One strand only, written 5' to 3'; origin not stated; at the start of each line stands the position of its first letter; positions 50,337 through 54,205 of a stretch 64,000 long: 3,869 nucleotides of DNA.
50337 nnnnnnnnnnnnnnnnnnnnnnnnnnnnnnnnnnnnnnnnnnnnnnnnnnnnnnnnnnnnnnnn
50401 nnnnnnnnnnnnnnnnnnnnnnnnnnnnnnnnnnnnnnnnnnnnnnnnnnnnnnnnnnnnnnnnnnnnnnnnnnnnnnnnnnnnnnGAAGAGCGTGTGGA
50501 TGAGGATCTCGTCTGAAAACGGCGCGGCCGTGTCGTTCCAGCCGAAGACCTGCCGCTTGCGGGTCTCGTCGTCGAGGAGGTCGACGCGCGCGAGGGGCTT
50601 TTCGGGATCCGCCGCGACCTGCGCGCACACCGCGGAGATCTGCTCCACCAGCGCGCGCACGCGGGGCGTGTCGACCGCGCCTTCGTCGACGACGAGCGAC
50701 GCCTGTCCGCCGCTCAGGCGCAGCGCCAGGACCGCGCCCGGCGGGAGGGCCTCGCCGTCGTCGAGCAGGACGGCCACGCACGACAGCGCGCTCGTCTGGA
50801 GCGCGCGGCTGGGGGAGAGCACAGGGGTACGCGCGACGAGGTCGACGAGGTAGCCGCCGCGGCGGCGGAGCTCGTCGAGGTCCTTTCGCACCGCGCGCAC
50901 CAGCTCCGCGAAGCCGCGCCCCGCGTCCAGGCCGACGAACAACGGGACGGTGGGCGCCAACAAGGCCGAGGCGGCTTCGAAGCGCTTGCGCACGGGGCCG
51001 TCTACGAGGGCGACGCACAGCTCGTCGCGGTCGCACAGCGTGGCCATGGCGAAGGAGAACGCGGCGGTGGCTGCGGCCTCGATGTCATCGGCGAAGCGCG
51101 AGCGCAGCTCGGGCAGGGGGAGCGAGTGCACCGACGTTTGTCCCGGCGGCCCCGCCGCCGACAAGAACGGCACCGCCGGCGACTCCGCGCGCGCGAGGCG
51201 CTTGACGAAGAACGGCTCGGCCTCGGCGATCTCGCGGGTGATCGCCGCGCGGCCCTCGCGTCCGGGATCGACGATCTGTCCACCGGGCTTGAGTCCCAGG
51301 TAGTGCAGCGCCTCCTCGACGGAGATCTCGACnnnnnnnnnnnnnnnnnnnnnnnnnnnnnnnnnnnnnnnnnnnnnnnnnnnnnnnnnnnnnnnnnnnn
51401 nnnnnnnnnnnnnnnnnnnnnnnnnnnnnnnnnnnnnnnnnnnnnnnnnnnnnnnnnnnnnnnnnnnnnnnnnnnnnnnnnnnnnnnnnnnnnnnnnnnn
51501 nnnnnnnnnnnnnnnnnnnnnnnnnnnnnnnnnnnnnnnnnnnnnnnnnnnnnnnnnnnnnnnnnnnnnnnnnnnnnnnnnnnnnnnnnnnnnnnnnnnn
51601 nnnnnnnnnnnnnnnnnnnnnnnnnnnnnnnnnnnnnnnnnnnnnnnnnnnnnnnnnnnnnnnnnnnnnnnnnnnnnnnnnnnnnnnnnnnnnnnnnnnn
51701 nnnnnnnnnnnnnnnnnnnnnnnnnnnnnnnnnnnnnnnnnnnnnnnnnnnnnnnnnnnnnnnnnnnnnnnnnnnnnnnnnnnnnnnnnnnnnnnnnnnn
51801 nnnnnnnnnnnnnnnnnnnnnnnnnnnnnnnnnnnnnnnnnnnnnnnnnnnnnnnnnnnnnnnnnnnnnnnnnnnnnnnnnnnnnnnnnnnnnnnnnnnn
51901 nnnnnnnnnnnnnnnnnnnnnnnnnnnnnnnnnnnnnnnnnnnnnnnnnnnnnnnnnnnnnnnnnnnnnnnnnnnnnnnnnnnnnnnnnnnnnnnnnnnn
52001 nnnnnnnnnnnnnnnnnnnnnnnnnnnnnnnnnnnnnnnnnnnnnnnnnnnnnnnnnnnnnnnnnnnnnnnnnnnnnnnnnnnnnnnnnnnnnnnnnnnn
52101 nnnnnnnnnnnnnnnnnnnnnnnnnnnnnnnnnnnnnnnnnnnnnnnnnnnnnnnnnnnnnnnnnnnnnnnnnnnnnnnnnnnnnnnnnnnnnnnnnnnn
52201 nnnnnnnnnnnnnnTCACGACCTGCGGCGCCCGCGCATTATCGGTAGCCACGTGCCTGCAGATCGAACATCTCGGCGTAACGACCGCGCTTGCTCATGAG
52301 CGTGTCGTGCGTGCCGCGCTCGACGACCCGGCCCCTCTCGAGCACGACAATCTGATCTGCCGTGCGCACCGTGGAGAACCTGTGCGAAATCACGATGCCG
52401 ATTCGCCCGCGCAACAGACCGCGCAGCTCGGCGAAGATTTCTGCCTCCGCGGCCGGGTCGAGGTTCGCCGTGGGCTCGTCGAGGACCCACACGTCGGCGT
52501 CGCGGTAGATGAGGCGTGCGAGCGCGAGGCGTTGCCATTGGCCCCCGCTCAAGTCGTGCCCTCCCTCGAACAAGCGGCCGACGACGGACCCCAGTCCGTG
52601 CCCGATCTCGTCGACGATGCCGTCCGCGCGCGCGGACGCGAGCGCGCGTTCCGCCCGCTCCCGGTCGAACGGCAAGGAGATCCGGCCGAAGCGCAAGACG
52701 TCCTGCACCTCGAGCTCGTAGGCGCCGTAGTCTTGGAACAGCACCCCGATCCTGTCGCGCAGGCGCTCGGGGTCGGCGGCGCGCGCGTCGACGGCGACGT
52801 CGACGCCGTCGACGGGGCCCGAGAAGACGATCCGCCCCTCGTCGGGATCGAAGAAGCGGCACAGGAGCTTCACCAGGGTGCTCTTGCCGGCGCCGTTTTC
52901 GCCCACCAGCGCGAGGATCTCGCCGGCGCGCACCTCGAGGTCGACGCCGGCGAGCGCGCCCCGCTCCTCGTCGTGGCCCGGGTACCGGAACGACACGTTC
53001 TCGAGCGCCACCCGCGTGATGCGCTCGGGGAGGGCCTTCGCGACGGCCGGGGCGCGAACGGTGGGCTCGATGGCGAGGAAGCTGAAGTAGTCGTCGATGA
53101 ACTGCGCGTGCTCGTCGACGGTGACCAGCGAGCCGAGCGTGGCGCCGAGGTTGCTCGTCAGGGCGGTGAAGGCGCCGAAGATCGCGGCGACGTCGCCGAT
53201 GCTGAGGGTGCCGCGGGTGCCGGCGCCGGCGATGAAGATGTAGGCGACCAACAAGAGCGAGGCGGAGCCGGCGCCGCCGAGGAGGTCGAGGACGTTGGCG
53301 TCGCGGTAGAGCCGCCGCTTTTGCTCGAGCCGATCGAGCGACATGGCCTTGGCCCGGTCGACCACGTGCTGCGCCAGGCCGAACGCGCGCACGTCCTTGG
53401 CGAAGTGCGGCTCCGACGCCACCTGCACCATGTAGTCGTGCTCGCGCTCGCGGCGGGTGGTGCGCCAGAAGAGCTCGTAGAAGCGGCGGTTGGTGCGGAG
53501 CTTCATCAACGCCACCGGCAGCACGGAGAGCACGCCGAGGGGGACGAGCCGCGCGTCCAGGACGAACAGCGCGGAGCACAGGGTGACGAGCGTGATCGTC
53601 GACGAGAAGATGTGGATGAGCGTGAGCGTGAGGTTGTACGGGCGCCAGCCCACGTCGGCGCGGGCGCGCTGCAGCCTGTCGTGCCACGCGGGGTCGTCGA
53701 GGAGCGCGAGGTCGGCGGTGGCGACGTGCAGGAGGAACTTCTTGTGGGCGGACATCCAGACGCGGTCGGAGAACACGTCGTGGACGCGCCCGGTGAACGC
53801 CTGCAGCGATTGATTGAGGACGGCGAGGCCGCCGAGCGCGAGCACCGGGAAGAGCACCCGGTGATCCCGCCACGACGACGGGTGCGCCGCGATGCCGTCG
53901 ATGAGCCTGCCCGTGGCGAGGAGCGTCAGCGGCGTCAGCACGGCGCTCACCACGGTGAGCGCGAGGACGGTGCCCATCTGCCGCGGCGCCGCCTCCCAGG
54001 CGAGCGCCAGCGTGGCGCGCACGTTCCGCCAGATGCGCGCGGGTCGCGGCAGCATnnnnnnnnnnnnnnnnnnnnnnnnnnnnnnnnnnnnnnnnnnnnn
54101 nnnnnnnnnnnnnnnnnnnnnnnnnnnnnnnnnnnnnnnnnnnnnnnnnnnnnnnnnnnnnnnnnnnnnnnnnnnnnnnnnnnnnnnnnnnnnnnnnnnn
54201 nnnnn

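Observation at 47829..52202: Atypical NRPS module: formyltransferase initiation domain, C-like linker without HHxxxDG, divergent A5 motif (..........), and a selectivity pocket starting D-L-Y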

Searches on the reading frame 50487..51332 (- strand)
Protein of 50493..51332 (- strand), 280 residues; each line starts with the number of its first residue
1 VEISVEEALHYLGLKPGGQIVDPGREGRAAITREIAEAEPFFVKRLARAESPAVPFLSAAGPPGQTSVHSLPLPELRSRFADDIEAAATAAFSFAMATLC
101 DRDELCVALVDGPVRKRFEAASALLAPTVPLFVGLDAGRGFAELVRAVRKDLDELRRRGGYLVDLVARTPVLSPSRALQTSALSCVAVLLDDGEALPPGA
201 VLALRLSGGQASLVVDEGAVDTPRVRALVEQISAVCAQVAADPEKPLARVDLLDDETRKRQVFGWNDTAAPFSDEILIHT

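Call 10: search_protein_families(library=pfam, proteins=[window:50493-51332:-], max_evalue=10)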
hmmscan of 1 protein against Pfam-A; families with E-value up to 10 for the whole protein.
window:50493-51332:- (280 aa): 1 family
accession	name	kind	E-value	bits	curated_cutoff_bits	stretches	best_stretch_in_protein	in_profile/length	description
PF00668.25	Condensation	-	0.07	12.2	30.6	1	225-259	419-453/456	Condensation domain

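Call 21: search_solved_structures(query=A2, max_evalue=10, show_alignments=3)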
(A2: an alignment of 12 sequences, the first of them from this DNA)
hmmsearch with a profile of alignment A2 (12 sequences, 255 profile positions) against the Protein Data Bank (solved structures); distinct sequences matched with E-value up to 10: 21.
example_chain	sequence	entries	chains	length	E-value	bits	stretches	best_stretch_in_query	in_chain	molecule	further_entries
8hlk_A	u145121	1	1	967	1.5e-11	47.6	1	70-255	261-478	Microcystin synthetase B (Fragment)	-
6p1j_A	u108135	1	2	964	8.6e-11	45.2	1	72-255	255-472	Txo2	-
6oyf_A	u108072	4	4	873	4.2e-10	42.9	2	187-255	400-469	Txo1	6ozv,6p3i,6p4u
8jbr_A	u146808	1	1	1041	2.5e-07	33.8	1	185-255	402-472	McyA protein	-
9bfd_B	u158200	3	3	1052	1.9e-06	30.9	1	187-255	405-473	Tyrocidine synthase 2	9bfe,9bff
8qnf_A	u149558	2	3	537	4.3e-06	29.8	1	30-233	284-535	Condensation domain TomBC from the Tomaymycin non-ribosomal peptide synthetase | Tomaymycin non-ribosomal peptide synthetase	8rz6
9x29_A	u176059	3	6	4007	0.00024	24.1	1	71-226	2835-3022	PKS-NRPS hybrid synthetase psoA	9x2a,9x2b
9x2c_A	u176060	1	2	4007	0.00024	24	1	71-226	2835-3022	PKS-NRPS hybrid synthetase psoA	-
5u89_A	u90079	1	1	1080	0.00094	22.1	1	195-237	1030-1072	Amino acid adenylation domain protein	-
2vsq_A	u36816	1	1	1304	0.0045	19.9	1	182-241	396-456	SURFACTIN SYNTHETASE SUBUNIT 3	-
6m7l_B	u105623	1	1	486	0.0065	19.4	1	186-226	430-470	Putative non-ribosomal peptide synthetase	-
4jn3_A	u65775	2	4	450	0.015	18.2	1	41-142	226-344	CDA peptide synthetase I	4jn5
5du9_A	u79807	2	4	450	0.015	18.2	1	41-142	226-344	CDA peptide synthetase I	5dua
6mfy_A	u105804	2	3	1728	0.047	16.6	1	201-251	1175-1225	Linear gramicidin synthase subunit A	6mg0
9up2_A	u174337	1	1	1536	0.049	16.5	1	174-246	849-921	PvdL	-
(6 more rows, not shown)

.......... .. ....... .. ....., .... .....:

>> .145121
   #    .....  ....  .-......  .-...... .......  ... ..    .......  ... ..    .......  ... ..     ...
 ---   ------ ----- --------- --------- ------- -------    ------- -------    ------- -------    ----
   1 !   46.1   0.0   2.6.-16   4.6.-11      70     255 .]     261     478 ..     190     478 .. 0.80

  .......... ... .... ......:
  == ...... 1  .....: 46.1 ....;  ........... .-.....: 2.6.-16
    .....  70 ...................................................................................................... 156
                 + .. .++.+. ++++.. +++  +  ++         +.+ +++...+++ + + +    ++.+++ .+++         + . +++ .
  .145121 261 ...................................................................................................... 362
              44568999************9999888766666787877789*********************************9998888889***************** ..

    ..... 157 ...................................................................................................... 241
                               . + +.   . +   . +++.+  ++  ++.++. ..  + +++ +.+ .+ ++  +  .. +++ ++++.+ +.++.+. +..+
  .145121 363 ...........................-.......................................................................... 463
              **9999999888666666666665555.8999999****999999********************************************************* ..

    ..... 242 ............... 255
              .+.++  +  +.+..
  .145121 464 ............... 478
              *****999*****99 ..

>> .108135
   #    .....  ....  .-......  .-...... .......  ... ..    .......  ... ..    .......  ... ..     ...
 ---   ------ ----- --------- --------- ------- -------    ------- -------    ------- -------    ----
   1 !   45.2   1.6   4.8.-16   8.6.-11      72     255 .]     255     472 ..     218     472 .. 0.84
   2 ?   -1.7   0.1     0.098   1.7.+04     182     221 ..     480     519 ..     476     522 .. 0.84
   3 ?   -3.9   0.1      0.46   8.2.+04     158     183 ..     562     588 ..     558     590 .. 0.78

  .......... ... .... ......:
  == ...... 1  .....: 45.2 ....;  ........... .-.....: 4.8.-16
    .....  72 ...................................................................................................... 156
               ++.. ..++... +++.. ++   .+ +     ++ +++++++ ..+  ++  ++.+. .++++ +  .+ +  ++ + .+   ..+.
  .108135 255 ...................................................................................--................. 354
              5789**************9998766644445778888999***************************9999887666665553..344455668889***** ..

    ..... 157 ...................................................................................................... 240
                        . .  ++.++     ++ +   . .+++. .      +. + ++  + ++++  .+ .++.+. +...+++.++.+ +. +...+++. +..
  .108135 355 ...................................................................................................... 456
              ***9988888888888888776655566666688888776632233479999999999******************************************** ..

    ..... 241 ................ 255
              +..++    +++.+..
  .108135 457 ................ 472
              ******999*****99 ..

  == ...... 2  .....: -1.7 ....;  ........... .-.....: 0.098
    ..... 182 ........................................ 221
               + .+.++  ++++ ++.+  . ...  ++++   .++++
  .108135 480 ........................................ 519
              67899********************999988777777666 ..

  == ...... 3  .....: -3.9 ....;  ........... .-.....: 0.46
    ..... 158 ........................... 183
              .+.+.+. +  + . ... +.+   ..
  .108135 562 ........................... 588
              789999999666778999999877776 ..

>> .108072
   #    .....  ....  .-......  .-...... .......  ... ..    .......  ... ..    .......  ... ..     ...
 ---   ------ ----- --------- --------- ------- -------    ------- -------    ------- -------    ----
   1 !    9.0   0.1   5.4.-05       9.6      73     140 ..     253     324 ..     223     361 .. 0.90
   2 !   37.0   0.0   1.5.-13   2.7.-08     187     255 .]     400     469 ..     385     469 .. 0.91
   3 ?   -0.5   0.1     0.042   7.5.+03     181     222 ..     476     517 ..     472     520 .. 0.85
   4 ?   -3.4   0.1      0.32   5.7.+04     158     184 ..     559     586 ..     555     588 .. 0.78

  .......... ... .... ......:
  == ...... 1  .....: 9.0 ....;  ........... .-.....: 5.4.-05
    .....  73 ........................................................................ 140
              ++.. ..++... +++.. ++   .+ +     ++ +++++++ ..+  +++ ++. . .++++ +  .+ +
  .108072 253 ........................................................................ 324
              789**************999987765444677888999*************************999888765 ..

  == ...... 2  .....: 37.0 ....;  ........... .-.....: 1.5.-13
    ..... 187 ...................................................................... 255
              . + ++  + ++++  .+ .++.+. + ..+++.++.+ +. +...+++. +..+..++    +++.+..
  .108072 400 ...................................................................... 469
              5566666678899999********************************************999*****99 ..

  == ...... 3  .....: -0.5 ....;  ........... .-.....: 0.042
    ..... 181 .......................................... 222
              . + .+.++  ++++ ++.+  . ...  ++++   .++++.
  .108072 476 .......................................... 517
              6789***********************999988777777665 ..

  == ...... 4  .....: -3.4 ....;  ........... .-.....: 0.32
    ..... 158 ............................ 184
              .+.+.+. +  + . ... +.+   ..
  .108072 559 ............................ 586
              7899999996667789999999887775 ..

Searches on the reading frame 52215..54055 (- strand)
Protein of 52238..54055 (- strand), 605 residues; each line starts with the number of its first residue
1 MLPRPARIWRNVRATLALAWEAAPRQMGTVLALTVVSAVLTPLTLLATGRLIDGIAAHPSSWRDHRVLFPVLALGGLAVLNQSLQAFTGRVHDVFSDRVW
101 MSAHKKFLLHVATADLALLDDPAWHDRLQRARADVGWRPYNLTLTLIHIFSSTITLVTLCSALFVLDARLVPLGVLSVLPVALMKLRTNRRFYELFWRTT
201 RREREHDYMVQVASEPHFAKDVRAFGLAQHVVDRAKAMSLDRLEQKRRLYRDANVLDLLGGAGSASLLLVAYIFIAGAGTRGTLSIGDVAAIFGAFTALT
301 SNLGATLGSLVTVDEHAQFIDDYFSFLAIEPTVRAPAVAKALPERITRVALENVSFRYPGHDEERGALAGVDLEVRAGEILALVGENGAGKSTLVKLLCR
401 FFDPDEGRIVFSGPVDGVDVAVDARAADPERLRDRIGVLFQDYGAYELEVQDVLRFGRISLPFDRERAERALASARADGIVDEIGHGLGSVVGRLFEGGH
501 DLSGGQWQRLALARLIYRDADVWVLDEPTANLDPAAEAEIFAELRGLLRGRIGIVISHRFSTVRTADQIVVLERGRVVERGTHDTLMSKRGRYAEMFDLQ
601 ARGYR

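Call 7: search_protein_families(library=pfam, proteins=[window:52215-53873:-], max_evalue=0.001)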
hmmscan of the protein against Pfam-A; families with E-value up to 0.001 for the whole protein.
window:52215-53873:- (552 aa): 0 families

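Call 55: search_protein_families(library=pfam, proteins=[window:52238-54055:-], max_evalue=0.01)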
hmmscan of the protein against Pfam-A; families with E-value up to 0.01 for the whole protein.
window:52238-54055:- (605 aa): 9 families
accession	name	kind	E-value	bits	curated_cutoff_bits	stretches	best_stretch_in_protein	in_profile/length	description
PF00005.33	ABC_tran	-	1.7e-27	97.2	25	1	369-530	2-137/137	ABC transporter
PF13304.12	AAA_21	-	9.1e-07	29.7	27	1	380-467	1-105/304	AAA domain, putative AbiEii toxin, Type IV TA system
PF02463.25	SMC_N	-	7.7e-05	22.7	40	0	502-572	137-211/220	RecF/RecN/SMC N terminal domain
PF13191.12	AAA_16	-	0.00089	20.2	32.6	1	359-418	3-63/167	AAA ATPase domain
PF13401.12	AAA_22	-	0.0011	19.7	27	1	379-438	6-56/130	AAA domain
PF00664.28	ABC_membrane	-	0.0022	18.1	28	0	30-296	4-267/274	ABC transporter transmembrane region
PF13555.12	AAA_29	-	0.0032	17.6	27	1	370-395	14-39/61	P-loop containing region of AAA domain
PF13481.12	AAA_25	-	0.0041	17.2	27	0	376-475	31-130/195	AAA domain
PF13175.12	AAA_15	-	0.0081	16.3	32.1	0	380-405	25-50/374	AAA ATPase domain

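Call 85: search_protein_families(library=ncbifam, proteins=[window:52238-54055:-], max_evalue=0.00001)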
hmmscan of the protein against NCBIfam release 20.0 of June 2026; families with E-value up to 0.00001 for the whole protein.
window:52238-54055:- (605 aa): 184 families (the best 25 are shown)
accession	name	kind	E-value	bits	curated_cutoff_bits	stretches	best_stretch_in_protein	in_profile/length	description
TIGR02203.1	MsbA_lipidA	equivalog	2.9e-73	247.3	602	1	60-601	45-570/572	lipid A export permease/ATP-binding protein MsbA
TIGR02204.1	MsbA_rel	hypoth_equivalog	3.3e-69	234.1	780.4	1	252-600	245-575/576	ABC transporter, permease/ATP-binding protein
NF010178.0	PRK13657.1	equivalog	2.5e-62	211.1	733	1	265-597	249-567/588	glucan ABC transporter ATP-binding protein/ permease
TIGR01846.1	type_I_sec_HlyB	subfamily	4e-57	194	725.55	1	330-601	437-693/694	type I secretion system permease/ATPase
NF008381.0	PRK11176.1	equivalog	8.1e-55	186.3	867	1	96-600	93-579/582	lipid A ABC transporter ATP-binding protein/permease MsbA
NF052233.1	CphA_assoc_ABC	equivalog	9.4e-54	183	880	1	267-602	427-745/766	cyanophycin metabolism-associated ABC transporter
TIGR03796.1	NHLM_micro_ABC1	equivalog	1.4e-52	178.9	853.3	1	142-596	267-708/710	NHLP family bacteriocin export ABC transporter peptidase/permease/ATPase subunit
NF045513.1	HepA_fam_ABC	equivalog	4.2e-52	177.4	725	1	148-600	174-609/610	heterocyst formation ABC transporter subunit HepA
TIGR03797.1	NHLM_micro_ABC2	equivalog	1.1e-51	176.2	709.4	1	12-600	123-685/686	NHLP bacteriocin export ABC transporter permease/ATPase subunit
TIGR03375.1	type_I_sec_LssB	subfamily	2.7e-50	171.4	693.1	1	347-589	464-691/696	type I secretion system permease/ATPase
TIGR01192.1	chvA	subfamily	5.5e-50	170.6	585.4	1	272-597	256-567/585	glucan export ABC transporter ATP-binding protein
TIGR02857.1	CydD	equivalog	2.7e-49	168.5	435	1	320-572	294-529/529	thiol reductant ABC exporter subunit CydD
NF008364.0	PRK11160.1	equivalog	5.9e-46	157.2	630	1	142-596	133-571/575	heme ABC transporter ATP-binding protein/permease CydC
TIGR02868.1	CydC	equivalog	5.8e-44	150.6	329.05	1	157-559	144-529/530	thiol reductant ABC exporter subunit CydC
TIGR00958.1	3a01208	subfamily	5.5e-43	147.2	874.6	1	323-596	454-710/711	antigen peptide transporter 2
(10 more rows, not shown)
